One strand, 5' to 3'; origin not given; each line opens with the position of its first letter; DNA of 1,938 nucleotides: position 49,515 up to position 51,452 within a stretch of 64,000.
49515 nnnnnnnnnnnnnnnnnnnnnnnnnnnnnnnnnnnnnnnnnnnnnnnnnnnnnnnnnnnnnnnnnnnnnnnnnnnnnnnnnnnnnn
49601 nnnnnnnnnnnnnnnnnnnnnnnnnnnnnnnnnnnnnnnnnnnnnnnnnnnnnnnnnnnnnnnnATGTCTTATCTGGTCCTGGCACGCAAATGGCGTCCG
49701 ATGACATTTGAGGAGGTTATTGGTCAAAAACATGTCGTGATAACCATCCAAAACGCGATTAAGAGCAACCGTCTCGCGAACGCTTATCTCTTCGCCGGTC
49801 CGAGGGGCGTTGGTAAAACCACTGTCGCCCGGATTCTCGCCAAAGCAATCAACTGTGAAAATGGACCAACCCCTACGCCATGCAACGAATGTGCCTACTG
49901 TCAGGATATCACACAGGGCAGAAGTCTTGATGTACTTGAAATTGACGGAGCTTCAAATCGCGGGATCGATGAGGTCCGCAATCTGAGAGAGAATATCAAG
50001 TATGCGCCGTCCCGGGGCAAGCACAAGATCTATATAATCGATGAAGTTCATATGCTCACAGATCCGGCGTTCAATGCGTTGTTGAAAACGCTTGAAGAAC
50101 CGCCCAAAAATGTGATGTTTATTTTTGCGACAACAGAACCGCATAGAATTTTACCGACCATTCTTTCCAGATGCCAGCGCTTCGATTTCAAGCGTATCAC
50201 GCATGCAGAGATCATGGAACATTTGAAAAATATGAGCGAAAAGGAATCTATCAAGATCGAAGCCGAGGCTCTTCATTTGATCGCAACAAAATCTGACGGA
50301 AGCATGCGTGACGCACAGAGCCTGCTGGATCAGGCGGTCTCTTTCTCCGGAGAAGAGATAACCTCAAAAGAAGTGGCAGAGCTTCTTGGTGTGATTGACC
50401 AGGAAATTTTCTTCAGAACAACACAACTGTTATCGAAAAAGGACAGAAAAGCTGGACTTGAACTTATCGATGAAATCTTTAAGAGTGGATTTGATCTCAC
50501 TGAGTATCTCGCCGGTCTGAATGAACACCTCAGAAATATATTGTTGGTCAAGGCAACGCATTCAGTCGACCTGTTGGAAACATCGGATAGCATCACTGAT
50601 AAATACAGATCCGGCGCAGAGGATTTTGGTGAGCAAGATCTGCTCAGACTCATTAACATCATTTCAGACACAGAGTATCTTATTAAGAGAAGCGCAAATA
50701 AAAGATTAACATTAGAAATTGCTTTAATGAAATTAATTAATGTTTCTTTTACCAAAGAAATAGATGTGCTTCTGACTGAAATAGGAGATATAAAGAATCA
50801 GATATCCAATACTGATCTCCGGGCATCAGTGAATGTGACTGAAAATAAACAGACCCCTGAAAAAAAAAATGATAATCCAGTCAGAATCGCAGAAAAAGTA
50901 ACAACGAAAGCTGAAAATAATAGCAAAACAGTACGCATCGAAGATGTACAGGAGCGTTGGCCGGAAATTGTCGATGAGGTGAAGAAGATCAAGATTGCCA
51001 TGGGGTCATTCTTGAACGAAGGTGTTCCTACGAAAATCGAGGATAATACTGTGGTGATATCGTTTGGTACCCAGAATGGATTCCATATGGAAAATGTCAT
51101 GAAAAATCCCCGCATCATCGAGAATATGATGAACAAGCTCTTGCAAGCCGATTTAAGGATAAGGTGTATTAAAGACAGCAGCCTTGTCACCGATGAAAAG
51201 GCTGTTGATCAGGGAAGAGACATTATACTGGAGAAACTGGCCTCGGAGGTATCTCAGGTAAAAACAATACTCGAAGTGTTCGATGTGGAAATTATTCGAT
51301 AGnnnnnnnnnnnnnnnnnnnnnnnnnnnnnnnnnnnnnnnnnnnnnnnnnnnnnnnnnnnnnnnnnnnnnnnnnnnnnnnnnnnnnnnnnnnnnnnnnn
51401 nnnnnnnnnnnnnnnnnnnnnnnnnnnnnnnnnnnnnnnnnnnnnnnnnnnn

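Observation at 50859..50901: A10 run with stops in both shifted frames at the gamma/tau boundary of dnaX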

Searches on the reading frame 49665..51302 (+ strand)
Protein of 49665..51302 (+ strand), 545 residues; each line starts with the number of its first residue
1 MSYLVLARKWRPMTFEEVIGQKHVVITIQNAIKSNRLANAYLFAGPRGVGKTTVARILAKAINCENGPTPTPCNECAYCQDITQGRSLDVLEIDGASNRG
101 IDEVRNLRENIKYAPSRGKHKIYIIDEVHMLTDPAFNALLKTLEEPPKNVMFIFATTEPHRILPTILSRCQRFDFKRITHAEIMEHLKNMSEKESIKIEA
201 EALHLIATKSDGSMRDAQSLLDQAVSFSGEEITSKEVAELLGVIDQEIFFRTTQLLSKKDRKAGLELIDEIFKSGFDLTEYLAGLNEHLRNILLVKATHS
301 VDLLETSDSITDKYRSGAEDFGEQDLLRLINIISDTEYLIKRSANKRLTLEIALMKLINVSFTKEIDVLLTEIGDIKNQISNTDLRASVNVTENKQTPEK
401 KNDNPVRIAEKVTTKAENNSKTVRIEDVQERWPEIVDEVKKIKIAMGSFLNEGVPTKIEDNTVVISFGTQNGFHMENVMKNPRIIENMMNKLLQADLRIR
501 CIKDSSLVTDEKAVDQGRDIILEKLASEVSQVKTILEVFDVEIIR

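Call 3: search_protein_families(library=pfam, proteins=[window:49665-51302:+])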
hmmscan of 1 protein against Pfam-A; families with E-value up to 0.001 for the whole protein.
window:49665-51302:+ (545 aa): 15 families
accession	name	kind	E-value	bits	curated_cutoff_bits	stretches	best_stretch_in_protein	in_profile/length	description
PF13177.12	DNA_pol3_delta2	-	4.3e-49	167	27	1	21-178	2-160/161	DNA polymerase III, delta subunit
PF22608.2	DNAX_ATPase_lid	-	3.8e-16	59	27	1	183-229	2-48/49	DNA polymerase III clamp loader subunit, ATPase lid domain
PF12169.13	DNA_pol3_gamma3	-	3e-15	56.7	24.4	1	232-361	1-131/143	DNA polymerase III subunits gamma and tau domain III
PF00004.35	AAA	-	3.2e-15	57.2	21.2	1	42-173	2-126/131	ATPase family associated with various cellular activities (AAA)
PF20964.2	DnaX_C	-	1.5e-10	41.5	26.2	1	419-499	3-83/113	DNA polymerase III subunit tau, C-terminal domain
PF07728.20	AAA_5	-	1.3e-09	38.7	22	1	42-145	3-92/139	AAA domain (dynein-related subfamily)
PF05496.18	RuvB_N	-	3.1e-08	34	27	1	11-74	2-69/159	Holliday junction DNA helicase RuvB P-loop domain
PF13401.12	AAA_22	-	3.1e-07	31.2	27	1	39-157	6-123/130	AAA domain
PF13173.12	AAA_14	-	5.4e-06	26.9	27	1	40-159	4-100/129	AAA domain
PF03215.21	Rad17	-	7.8e-05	23.1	23.8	1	9-62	12-69/186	Rad17 P-loop domain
PF13238.12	AAA_18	-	7.9e-05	23.6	29.4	1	43-128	3-80/128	AAA domain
PF13604.12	AAA_30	-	8.6e-05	22.8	27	1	40-152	20-121/191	AAA domain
PF21960.2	RCF1-5-like_lid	-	0.00031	21.1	27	0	187-217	3-34/43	RCF1/5-like, AAA+ ATPase lid domain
PF13191.12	AAA_16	-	0.00043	21.3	32.6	0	28-88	12-80/167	AAA ATPase domain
PF16193.11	AAA_assoc_2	-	0.00048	20.8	34.3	0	193-241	2-55/81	AAA C-terminal domain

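Call 44: search_solved_structures(query=window:49665-51299:+, max_evalue=1e-10)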
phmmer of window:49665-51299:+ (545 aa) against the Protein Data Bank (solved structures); distinct sequences matched with E-value up to 1e-10: 38.
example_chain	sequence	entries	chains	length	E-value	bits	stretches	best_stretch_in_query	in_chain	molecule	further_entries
1xxi_B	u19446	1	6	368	7.3e-82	279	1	1-296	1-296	DNA polymerase III subunit gamma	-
9oyl_B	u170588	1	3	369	7.4e-82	279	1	1-296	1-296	DNA polymerase III subunit tau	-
1jr3_A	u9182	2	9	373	7.7e-82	278.9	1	1-296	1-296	DNA polymerase III subunit gamma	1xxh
3glh_B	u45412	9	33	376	7.9e-82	278.9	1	1-296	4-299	DNA polymerase III subunit tau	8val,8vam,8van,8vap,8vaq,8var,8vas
3glf_B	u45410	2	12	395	9.3e-82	278.7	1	1-296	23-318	DNA polymerase III subunit tau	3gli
8giy_B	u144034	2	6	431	1.2e-81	278.3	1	1-296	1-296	DNA polymerase III subunit tau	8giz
8gj0_B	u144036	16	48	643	2.9e-81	277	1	1-295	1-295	DNA polymerase III subunit tau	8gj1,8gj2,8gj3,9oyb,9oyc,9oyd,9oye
3glg_B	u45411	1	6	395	4.6e-81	276.4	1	1-296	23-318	DNA polymerase III subunit tau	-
1njf_A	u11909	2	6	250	4.2e-79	269.9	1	1-242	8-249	DNA polymerase III subunit gamma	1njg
1iqp_A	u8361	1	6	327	6.1e-25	91.2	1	8-292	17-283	RFCS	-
8dr0_C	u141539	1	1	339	4.1e-23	85.2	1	7-226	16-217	Replication factor C subunit 3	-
8tw7_3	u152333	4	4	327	4.5e-23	85.1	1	7-225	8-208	Replication factor C subunit 3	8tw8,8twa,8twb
7sgz_C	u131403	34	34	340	4.6e-23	85.1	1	7-226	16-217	Replication factor C subunit 3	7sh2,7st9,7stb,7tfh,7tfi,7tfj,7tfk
7ste_C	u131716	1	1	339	4.7e-23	85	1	7-226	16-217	Replication factor C subunit 3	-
8fs3_C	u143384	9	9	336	4.7e-23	85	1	7-225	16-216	Replication factor C subunit 3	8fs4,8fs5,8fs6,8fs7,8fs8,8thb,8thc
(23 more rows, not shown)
